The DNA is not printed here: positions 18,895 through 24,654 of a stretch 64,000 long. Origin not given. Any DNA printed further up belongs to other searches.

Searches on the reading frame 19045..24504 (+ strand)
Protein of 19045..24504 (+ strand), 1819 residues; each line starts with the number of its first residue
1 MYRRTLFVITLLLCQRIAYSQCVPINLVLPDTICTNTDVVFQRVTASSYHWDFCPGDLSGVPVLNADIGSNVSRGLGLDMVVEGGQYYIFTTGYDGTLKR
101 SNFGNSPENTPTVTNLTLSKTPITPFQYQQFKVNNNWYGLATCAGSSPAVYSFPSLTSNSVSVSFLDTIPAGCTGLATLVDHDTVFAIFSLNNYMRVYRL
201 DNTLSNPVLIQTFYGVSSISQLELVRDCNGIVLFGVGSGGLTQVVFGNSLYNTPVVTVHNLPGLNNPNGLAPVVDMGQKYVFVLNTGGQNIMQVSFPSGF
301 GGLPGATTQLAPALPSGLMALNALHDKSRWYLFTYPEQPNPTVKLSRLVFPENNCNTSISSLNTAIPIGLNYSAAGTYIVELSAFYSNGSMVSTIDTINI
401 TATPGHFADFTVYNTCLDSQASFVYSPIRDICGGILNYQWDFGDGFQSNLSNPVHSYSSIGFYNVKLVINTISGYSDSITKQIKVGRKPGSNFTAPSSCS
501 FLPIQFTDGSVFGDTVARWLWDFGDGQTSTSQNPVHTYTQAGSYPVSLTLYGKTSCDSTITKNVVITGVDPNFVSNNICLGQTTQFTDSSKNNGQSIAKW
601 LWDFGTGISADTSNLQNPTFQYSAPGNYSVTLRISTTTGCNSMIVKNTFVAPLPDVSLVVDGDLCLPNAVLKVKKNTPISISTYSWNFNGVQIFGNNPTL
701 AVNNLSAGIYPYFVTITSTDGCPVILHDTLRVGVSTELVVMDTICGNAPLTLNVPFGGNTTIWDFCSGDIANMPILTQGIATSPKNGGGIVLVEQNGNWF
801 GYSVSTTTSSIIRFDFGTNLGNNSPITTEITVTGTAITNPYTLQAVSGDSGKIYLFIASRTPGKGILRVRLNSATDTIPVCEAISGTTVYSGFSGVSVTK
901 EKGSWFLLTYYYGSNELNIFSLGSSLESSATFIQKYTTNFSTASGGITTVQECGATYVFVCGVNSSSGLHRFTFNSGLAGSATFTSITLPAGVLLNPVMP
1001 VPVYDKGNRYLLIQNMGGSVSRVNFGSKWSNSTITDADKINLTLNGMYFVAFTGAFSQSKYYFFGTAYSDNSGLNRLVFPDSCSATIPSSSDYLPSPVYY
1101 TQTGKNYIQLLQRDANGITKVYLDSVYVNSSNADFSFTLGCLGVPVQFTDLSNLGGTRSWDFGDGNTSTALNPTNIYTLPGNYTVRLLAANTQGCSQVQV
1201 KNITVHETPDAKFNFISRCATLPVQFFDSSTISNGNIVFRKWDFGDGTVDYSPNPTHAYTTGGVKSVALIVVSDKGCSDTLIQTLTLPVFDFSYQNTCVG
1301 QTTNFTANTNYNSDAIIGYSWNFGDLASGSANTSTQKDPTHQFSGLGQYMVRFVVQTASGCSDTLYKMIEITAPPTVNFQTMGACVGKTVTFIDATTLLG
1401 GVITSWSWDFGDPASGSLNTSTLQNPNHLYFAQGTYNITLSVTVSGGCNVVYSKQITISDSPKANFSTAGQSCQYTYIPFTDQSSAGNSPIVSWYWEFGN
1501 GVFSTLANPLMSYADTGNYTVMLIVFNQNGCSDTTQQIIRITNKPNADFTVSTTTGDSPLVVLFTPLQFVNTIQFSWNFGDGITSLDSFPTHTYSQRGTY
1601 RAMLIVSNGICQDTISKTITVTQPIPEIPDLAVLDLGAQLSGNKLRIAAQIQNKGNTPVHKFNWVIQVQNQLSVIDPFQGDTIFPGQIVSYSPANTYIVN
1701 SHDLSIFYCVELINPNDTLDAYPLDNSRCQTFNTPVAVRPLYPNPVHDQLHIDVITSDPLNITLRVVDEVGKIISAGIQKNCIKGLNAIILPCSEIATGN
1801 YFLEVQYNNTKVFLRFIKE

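Call 115: search_protein_families(library=pfam, proteins=[window:19045-24504:+], max_evalue=0.00001)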
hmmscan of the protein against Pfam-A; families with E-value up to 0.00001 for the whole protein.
window:19045-24504:+ (1819 aa): 4 families
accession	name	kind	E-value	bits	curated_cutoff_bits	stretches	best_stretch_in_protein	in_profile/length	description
PF18911.6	PKD_4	-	1.6e-115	377.8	27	9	504-564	20-81/85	PKD domain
PF00801.26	PKD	-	1.2e-69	230.8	23.5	5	503-564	16-79/80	PKD domain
PF08329.16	ChitinaseA_N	-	6.7e-12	45.7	21.2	0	597-651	54-108/133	Chitinase A, N-terminal domain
PF18962.6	Por_Secre_tail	-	5.2e-09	36.7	27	1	1741-1813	1-70/75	Secretion system C-terminal sorting domain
